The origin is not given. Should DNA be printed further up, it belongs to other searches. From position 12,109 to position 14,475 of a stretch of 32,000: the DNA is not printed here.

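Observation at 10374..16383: Four-gene orphan cluster (476 / 688 / 384 / 279 aa) with no recognisable domains: candidate uncharacterised system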

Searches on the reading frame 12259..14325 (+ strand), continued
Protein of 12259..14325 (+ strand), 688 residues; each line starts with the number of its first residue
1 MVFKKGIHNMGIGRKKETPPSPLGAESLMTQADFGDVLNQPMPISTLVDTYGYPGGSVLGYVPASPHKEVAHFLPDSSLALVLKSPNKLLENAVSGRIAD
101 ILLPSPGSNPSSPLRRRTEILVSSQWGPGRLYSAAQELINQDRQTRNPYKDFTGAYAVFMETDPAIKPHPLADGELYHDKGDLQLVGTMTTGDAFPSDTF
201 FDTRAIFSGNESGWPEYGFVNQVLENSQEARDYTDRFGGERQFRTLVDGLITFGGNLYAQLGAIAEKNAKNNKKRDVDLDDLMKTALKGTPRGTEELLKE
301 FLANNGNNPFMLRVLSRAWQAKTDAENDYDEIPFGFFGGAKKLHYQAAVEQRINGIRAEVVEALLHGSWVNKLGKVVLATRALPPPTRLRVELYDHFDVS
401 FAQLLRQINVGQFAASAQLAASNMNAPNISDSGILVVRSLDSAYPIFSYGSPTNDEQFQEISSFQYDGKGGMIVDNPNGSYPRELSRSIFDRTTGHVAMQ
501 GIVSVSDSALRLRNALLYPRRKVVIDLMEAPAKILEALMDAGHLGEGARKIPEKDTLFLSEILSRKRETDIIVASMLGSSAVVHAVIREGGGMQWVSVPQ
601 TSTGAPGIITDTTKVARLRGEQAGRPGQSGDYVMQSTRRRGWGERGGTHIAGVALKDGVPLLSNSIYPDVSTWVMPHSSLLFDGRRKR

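Call 69: fold_search(model_id=the predicted structure, library=viral)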
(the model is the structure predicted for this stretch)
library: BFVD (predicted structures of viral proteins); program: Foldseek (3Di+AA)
matches with E <= 10: 264; with E <= 0.001: 0
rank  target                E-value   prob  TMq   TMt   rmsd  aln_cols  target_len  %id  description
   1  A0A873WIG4            4.2e-02  0.28  0.08  0.18  25.8       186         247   14  Uncharacterized protein [Klebsiella phage Miami]
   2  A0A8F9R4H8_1          5.1e-02  0.04  0.08  0.07  33.1       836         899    9  RNA-dependent RNA polymerase (Fragment) [Sisal-associated Virgavirus C]
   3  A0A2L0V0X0            9.6e-02  0.08  0.06  0.13  17.4       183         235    8  Threonyl-tRNA synthetase [Agrobacterium phage Atu_ph07]
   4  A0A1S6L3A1            1.0e-01  0.06  0.08  0.11  20.7       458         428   10  Uncharacterized protein [Erwinia phage vB_EamM_Yoloswag]
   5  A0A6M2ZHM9            1.1e-01  0.03  0.07  0.05  30.6       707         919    9  Pre-baseplate central spike protein [Synechococcus phage S-SCSM1]
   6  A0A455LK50            1.3e-01  0.04  0.08  0.05  33.1       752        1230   11  Glycoprotein [Taiyuan leafhopper virus]
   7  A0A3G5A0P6            4.0e-01  0.09  0.06  0.18  21.6       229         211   12  Uncharacterized protein [Harvfovirus sp.]
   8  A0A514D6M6            4.6e-01  0.01  0.05  0.06  33.7       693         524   10  Maturation [Leviviridae sp.]
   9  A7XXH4                4.9e-01  0.13  0.07  0.17  11.1       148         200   14  Uncharacterized protein [Thermus phage P74-26]
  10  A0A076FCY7            4.9e-01  0.04  0.08  0.11  22.9       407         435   11  Uncharacterized protein [Penaeus monodon nudivirus]
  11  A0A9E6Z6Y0            5.2e-01  0.06  0.05  0.17  18.0       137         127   10  (no name in the UniProt tables at hand)
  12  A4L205                5.7e-01  0.05  0.09  0.12  25.3       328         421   11  Uncharacterized protein [Gryllus bimaculatus nudivirus]
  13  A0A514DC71            5.7e-01  0.04  0.07  0.11  26.7       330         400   10  RNA-dependent RNA polymerase (Fragment) [Riboviria sp.]
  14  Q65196                5.7e-01  0.02  0.05  0.09  20.4       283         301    8  Uncharacterized protein E301R [African swine fever virus (strain Badajoz 1971 Vero-adapted)]
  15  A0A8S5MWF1            6.0e-01  0.23  0.08  0.24  14.9       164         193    9  Uncharacterized protein [Myoviridae sp. ct3wi9]
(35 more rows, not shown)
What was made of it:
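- On Prophage / phage-derived module: BFVD Foldseek best E is 0.04 (call 69).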

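Call 70: list_cluster_members(proteins=[P0003, P0004, P0005, P0006, P0007, P0008, P0009, P0010, P0011, P0012])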
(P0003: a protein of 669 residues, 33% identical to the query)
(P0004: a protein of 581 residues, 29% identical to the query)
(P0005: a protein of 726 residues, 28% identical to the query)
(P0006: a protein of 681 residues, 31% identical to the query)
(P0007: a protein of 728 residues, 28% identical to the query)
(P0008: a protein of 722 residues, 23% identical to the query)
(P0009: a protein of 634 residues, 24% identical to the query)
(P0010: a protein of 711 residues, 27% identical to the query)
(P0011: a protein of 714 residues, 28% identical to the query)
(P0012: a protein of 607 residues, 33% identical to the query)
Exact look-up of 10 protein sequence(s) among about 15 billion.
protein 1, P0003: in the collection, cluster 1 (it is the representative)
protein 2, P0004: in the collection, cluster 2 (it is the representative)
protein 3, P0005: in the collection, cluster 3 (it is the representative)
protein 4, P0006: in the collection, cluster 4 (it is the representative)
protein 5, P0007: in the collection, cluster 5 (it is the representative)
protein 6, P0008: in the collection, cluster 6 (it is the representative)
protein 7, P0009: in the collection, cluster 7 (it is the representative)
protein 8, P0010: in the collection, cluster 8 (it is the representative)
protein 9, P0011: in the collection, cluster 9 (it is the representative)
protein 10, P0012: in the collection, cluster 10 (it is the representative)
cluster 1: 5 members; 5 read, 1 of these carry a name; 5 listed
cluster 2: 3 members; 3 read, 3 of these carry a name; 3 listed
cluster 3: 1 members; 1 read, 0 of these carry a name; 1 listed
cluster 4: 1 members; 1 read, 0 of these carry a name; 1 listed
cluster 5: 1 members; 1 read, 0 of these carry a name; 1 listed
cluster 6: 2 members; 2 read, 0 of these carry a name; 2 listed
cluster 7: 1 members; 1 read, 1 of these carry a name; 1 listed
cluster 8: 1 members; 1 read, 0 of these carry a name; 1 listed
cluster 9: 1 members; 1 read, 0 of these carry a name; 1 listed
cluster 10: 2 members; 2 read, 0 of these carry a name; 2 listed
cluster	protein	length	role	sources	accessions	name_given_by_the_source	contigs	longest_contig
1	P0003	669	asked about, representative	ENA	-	-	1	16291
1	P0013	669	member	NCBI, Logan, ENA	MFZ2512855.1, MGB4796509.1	MAG: hypothetical protein WAW63_00165 [Candidatus Saccharimonadales bacterium]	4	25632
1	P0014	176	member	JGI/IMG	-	-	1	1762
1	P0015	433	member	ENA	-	-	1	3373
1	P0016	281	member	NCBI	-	-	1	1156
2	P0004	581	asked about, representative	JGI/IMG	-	hypothetical protein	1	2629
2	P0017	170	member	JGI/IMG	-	hypothetical protein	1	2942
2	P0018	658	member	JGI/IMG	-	hypothetical protein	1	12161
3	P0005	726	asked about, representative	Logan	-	-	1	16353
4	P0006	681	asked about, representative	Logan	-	-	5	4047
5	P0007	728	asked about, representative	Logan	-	-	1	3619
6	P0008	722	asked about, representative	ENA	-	-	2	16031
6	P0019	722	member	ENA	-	-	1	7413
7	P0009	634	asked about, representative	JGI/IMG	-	hypothetical protein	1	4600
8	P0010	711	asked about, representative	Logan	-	-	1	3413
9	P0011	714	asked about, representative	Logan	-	-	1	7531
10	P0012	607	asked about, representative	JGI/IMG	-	-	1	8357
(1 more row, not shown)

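Call 71: find_encoding_contigs(protein=P0013, flank=10000, max_places=3)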
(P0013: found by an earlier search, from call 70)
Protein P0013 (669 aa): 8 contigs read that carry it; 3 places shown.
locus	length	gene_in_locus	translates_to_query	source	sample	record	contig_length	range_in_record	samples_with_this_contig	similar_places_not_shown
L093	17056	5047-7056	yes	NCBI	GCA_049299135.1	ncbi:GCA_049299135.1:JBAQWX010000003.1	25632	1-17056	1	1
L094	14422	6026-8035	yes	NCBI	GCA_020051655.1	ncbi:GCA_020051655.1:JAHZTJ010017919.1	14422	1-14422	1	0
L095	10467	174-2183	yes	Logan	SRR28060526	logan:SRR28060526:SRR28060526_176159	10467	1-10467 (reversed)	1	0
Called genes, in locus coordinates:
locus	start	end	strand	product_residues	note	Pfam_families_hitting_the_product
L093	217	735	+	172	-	-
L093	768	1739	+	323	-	PF01520:Amidase_3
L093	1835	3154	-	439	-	PF00144:Beta-lactamase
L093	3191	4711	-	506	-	-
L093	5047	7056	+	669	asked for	-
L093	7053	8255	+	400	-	-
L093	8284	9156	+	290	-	-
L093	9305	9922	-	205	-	PF01471:PG_binding_1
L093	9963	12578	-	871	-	PF01464:SLT (weak), PF06737:Transglycosylas (faint)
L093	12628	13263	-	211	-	-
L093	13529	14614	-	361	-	-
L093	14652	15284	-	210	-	-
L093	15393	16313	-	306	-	PF01522:Polysacc_deac_1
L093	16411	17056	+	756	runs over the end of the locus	PF00912:Transgly, PF00905:Transpeptidase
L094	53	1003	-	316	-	PF13737:DDE_Tnp_1_5, PF01609:DDE_Tnp_1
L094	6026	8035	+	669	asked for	-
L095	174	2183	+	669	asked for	-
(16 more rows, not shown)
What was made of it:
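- The chromosomal position beside the same wall genes is stable in the closest relative (call 71).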

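Call 78: find_related_loci(query=A2, collection=metagenome_contigs, flank=10000)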
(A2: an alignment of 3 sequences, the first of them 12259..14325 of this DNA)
Query A2 (688 aa) in metagenome_contigs; peptide patterns used: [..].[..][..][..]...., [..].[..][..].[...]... (x = any residue, [..] = any of these).
565 stretches matched a pattern, but none encodes a relative of the query by tblastn (E <= 1e-3).

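Call 79: find_related_loci(query=P0018, collection=metagenome_contigs, flank=10000)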
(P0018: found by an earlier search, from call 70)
Query P0018 (658 aa) in metagenome_contigs; peptide patterns used: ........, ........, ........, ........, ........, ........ (x = any residue, [..] = any of these).
37 stretches matched a pattern, but none encodes a relative of the query by tblastn (E <= 1e-3).

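Call 82: search_solved_structures(query=A1, max_evalue=10)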
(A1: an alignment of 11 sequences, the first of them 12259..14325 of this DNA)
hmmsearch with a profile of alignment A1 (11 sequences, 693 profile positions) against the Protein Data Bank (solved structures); distinct sequences matched with E-value up to 10: 0.

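Call 84: search_protein_families(library=pfam, alignment_id=A1, max_evalue=1)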
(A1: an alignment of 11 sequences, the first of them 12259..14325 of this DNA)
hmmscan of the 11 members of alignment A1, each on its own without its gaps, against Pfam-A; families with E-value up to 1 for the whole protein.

A. member 1, window:12259-14325:+ (688 aa): 0 families

B. families by the number of members that match (of 11 scanned): 5 families
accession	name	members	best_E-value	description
PF24768.1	ARM_ARMC5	1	0.044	ARMC5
PF24551.1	SH3_Rv0428c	1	0.057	Probable histone acetyltransferase Rv0428c SH3 domain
PF08606.16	Prp19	1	0.093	Prp19/Pso4-like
PF10014.15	2OG-Fe_Oxy_2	1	0.17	2OG-Fe dioxygenase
PF11610.13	Ste5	1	0.43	Scaffold protein Ste5, Fus3-binding region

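Call 93: search_protein_families(library=pfam, proteins=[L093:7053-8255:+, L089:12166-13350:+, L091:2418-3593:+, L084:2081-3121:+, L093:8284-9156:+, L092:5468-6424:+, L084:3203-3988:+, L089:13393-14130:+, L091:3682-4245:+, L092:6516-8357:-], max_evalue=1)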
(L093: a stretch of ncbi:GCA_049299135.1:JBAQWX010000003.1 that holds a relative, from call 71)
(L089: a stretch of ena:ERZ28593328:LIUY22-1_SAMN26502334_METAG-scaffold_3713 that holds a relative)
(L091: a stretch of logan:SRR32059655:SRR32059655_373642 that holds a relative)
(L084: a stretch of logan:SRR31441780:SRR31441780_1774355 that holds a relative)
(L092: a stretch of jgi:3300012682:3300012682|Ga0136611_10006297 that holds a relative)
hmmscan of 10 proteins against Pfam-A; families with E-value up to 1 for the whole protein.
L093:7053-8255:+ (400 aa): 0 families

L089:12166-13350:+ (394 aa): 1 family
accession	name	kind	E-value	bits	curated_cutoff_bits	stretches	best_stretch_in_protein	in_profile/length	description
PF09280.16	XPC-binding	-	0.08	13.1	26.4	1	206-238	15-47/57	XPC-binding domain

L091:2418-3593:+ (391 aa): 0 families

L084:2081-3121:+ (346 aa): 0 families

L093:8284-9156:+ (290 aa): 0 families

L092:5468-6424:+ (318 aa): 0 families

L084:3203-3988:+ (261 aa): 0 families

L089:13393-14130:+ (245 aa): 0 families

L091:3682-4245:+ (187 aa): 0 families

L092:6516-8357:- (613 aa): 1 family
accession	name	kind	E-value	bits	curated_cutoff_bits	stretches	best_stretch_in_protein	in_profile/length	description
PF01551.29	Peptidase_M23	-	2.9e-30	104.8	28.7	1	1-98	5-96/96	Peptidase family M23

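Call 94: search_protein_families(library=pfam, proteins=[L093:9305-9922:-, L093:9963-12578:-, L081:8472-9347:-, L093:13529-14614:-, L093:14652-15284:-, L091:4414-6813:-, L091:6894-7529:-, L093:217-735:+, L092:91-696:+, L092:1822-2097:-], max_evalue=1)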
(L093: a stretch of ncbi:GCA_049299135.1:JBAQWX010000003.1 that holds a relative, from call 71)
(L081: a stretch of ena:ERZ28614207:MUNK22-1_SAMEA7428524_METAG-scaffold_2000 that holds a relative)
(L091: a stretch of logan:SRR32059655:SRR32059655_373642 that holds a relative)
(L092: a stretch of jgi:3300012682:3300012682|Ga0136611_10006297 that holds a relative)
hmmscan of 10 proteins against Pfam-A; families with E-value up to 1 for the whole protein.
L093:9305-9922:- (205 aa): 1 family
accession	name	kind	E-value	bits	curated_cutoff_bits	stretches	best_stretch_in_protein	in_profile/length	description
PF01471.23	PG_binding_1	-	2.7e-08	34.3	23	1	90-144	2-57/57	Putative peptidoglycan binding domain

L093:9963-12578:- (871 aa): 2 families
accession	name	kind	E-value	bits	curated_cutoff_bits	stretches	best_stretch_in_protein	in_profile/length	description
PF01464.25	SLT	-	3.3e-06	27.1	21.3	1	730-827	19-109/117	Transglycosylase SLT domain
PF06737.19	Transglycosylas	-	2.3e-05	25.4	27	1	731-783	10-64/77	Transglycosylase-like domain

L081:8472-9347:- (291 aa): 0 families

L093:13529-14614:- (361 aa): 0 families

L093:14652-15284:- (210 aa): 1 family
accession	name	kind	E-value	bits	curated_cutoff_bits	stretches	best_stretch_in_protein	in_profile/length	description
PF11906.13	DUF3426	-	0.086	13.4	27.7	1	136-193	82-135/147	Protein of unknown function (DUF3426)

L091:4414-6813:- (799 aa): 3 families
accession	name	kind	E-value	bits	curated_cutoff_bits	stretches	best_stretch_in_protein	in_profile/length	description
PF01551.29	Peptidase_M23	-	4.4e-09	36.9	28.7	1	400-489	4-85/96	Peptidase family M23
PF06737.19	Transglycosylas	-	0.0013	19.8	27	1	664-710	15-63/77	Transglycosylase-like domain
PF01464.25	SLT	-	0.28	11.2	21.3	1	707-745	70-108/117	Transglycosylase SLT domain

L091:6894-7529:- (211 aa): 0 families

L093:217-735:+ (172 aa): 0 families

L092:91-696:+ (201 aa): 2 families
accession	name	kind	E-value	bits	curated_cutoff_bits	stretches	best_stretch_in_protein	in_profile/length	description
PF22766.2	ZW10_C2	-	0.089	13.4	27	1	99-137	79-119/152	ZW10 C-terminal helical domain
PF12904.13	Collagen_bind_2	-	0.13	12.5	22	1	112-144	32-65/92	Putative collagen-binding domain of a collagenase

L092:1822-2097:- (91 aa): 0 families

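Call 98: find_related_loci(query=A2, collection=viral_contigs, flank=10000)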
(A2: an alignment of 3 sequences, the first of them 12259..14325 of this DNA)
Query A2 (688 aa) in viral_contigs; peptide patterns used: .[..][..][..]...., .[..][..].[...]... (x = any residue, [..] = any of these).
254 stretches matched a pattern, but none encodes a relative of the query by tblastn (E <= 1e-3).
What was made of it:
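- On Prophage / phage-derived module: IMG/VR gives none (call 98).
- No relatives on IMG/VR contigs (call 98).
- Tried and rejected: The IMG/VR scan was also empty (call 98).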

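Call 102: search_protein_families(library=phrogs, alignment_id=A1, max_evalue=0.1)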
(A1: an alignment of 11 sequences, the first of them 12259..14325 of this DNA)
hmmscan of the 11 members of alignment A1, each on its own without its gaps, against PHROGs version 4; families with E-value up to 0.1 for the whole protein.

A. member 1, window:12259-14325:+ (688 aa): 0 families

B. families by the number of members that match (of 11 scanned): 3 families
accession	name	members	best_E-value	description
phrog_35718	-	1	0.0085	-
phrog_25655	-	1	0.023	-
phrog_33056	-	1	0.041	-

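Call 103: search_protein_families(library=ncbifam, alignment_id=A1, max_evalue=0.1)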
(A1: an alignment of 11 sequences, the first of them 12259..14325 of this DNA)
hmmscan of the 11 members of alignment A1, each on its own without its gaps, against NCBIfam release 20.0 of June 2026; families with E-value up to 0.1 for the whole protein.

A. member 1, window:12259-14325:+ (688 aa): 0 families

B. families by the number of members that match (of 11 scanned): 3 families
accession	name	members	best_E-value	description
NF047711.1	PutUtilRegPtrR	1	0.008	putrescine utilization regulator PtrR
NF003023.0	PRK03892.1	1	0.023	Ribonuclease P protein component 3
NF047360.1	tail_chap_PVL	1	0.053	phage tail assembly chaperone G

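Call 109: search_protein_families(library=pfam, proteins=[L089:14304-14489:+, L083:3906-4568:-, L089:3323-3628:-], max_evalue=0.01)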
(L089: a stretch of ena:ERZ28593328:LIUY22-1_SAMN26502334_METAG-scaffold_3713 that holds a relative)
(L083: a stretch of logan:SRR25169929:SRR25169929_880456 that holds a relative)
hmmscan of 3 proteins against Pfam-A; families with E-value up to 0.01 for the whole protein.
L089:14304-14489:+ (62 aa): 0 families

L083:3906-4568:- (220 aa): 0 families

L089:3323-3628:- (101 aa): 0 families
